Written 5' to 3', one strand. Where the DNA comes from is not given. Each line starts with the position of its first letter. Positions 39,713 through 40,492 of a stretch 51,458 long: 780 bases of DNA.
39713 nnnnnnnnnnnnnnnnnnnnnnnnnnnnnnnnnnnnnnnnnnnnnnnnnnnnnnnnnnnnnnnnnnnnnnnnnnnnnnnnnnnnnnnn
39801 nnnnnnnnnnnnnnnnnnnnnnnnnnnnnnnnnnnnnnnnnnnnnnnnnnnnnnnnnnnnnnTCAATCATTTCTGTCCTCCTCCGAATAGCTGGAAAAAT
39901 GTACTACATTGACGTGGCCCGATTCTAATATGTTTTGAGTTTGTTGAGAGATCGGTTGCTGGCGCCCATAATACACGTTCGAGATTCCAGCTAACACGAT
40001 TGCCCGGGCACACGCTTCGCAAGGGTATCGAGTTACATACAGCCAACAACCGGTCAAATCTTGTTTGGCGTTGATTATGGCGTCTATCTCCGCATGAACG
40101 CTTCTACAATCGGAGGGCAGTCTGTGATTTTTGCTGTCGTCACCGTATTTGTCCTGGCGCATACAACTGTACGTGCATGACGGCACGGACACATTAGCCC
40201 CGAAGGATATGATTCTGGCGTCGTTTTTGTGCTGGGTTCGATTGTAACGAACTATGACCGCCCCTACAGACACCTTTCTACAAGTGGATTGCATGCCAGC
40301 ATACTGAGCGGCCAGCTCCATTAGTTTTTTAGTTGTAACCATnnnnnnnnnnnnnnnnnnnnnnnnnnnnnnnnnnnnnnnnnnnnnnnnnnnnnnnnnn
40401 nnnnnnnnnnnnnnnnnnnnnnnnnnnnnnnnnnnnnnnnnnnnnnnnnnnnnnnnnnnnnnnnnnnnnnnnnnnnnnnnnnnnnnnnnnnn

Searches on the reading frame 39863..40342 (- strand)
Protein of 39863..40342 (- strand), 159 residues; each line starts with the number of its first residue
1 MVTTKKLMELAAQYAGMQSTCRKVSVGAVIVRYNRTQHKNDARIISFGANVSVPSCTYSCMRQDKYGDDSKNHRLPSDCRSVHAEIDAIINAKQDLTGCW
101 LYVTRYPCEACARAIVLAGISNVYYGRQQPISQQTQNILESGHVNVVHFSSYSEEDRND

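Call 8: search_protein_families(library=pfam, proteins=[window:39863-40342:-], max_evalue=0.01)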
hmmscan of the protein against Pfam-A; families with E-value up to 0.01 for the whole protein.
window:39863-40342:- (159 aa): 3 families
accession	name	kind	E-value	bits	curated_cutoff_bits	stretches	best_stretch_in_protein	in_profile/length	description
PF00383.29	dCMP_cyt_deam_1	-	1.1e-17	64.3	25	1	3-126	3-101/102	Cytidine and deoxycytidylate deaminase zinc-binding region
PF14437.12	MafB19-deam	-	7.6e-14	52.3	27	1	5-138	4-112/142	MafB19-like deaminase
PF14439.12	Bd3614-deam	-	0.0073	16.7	38.5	0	78-132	31-95/113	Bd3614-like deaminase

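Call 82: search_protein_families(library=ncbifam, proteins=[window:39863-40342:-], max_evalue=0.01)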
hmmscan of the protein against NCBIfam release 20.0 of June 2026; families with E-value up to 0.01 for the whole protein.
window:39863-40342:- (159 aa): 4 families
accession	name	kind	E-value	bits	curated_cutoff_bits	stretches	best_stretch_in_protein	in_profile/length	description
NF041025.1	antiphage_deaminase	equivalog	2e-16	59.9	400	1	76-125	332-385/437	anti-phage dCTP deaminase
TIGR02571.1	ComEB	equivalog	8.2e-16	58.3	219.45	1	14-149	15-138/151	ComE operon protein 2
TIGR00326.1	eubact_ribD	equivalog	4.6e-05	22.8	156.35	1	82-133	43-100/343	bifunctional diaminohydroxyphosphoribosylaminopyrimidine deaminase/5-amino-6-(5-phosphoribosylamino)uracil reductase RibD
NF008113.2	PRK10860.1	equivalog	0.00011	22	150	1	82-128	55-106/165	tRNA adenosine(34) deaminase TadA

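Call 89: search_dna_similar(query=window:39863-40342:-, collection=phages, mode=protein, max_evalue=1e-8, max_rows=30)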
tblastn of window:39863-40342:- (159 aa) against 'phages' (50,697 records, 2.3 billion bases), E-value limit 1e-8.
Records with a match: 89; places in all: 89; records where one place covers at least 80% of the query: 43.
Best place of each record, by identity: <60% 89.
By first word of the organism name: Vibrio 44; Mycobacterium 16; Serratia 6; Listeria 5; Proteus 5; Thermus 3; Enterococcus 2; Bacillus 2; Roseobacter 2; Gordonia 1; and 3 more.
By host as written in the record: - 22; Serratia marcescens 6; Mycobacterium smegmatis mc2 155 6; Vibrio sp. 4; Vibrio parahaemolyticus 4; Listeria monocytogenes 4; Proteus mirabilis 4; Mycobacterium smegmatis 3; and 26 more.
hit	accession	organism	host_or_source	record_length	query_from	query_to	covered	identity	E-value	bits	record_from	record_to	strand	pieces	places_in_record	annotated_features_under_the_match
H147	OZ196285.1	Vibrio phage F86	Seawater and oysters mix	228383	7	149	90%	39.1%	6e-13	71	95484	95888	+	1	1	dCMP deaminase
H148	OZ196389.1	Vibrio phage D490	Seawater and oysters mix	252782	8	152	91%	36.9%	6e-12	68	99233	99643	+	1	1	dCMP deaminase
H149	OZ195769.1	Vibrio phage D482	Seawater and oysters mix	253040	8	152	91%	36.9%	6e-12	68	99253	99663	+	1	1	dCMP deaminase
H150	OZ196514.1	Vibrio phage K575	Seawater and oysters mix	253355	8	152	91%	36.9%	6e-12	68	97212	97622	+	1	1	dCMP deaminase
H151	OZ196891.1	Vibrio phage 6E35-1b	Seawater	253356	8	152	91%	36.9%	6e-12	68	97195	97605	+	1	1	dCMP deaminase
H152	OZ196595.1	Vibrio phage K571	Seawater and oysters mix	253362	8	152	91%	36.9%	6e-12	68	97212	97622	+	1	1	dCMP deaminase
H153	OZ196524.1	Vibrio phage K491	Seawater and oysters mix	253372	8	152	91%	36.9%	6e-12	68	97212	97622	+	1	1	dCMP deaminase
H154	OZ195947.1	Vibrio phage D525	Seawater and oysters mix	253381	8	152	91%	36.9%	6e-12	68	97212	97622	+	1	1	dCMP deaminase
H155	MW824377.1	Vibrio phage 6E35.1a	Vibrio crassostreae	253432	8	152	91%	36.9%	6e-12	68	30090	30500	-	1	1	deoxycytidylate deaminase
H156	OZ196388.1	Vibrio phage D485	Seawater and oysters mix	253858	8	152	91%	36.9%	6e-12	68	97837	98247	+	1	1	dCMP deaminase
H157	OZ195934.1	Vibrio phage D483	Seawater and oysters mix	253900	8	152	91%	36.9%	6e-12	68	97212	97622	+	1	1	dCMP deaminase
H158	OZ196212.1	Vibrio phage D527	Seawater and oysters mix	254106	8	152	91%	36.9%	6e-12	68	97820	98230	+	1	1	dCMP deaminase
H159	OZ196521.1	Vibrio phage K566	Seawater and oysters mix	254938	8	152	91%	36.9%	9e-12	67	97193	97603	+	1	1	dCMP deaminase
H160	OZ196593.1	Vibrio phage K567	Seawater and oysters mix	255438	8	152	91%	36.9%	9e-12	67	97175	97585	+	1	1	dCMP deaminase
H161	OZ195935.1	Vibrio phage D484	Seawater and oysters mix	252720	8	152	91%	36.9%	1e-11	67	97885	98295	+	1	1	dCMP deaminase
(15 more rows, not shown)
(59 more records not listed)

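Call 104: find_related_loci(query=A5, collection=viral_contigs, flank=200)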
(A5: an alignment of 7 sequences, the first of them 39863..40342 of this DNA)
Query A5 (159 aa) in viral_contigs; peptide patterns used: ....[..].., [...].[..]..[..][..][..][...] (x = any residue, [..] = any of these).
248 stretches matched a pattern; 89 encode a relative of the query (tblastn E <= 1e-3); the best 80 are kept; 80 distinct loci.
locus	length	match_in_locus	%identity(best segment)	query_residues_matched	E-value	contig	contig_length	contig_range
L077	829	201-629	52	8-156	2e-48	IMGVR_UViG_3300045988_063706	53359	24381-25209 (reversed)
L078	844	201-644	50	6-158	9e-48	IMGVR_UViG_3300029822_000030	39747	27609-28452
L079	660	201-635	50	6-156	3e-48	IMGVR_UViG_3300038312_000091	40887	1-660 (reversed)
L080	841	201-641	49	7-158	2e-46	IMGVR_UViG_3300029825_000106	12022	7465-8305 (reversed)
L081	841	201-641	49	7-158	5e-46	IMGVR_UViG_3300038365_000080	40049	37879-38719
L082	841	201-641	49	7-158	3e-45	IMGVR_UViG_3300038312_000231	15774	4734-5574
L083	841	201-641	48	7-158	3e-45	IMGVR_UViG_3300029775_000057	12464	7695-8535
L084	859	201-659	50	2-158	9e-44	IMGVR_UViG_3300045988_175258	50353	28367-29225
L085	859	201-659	50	2-158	5e-44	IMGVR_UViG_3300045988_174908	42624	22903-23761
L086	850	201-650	51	6-156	5e-43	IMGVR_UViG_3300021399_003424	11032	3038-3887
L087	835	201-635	46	7-156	2e-42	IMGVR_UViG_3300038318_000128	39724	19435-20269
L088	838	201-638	50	8-156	8e-42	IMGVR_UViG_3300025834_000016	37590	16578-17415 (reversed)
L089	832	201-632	50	11-156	6e-42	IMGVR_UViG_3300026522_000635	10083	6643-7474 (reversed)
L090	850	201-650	46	2-156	1e-41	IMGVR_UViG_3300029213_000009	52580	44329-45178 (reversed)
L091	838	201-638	43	6-156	1e-41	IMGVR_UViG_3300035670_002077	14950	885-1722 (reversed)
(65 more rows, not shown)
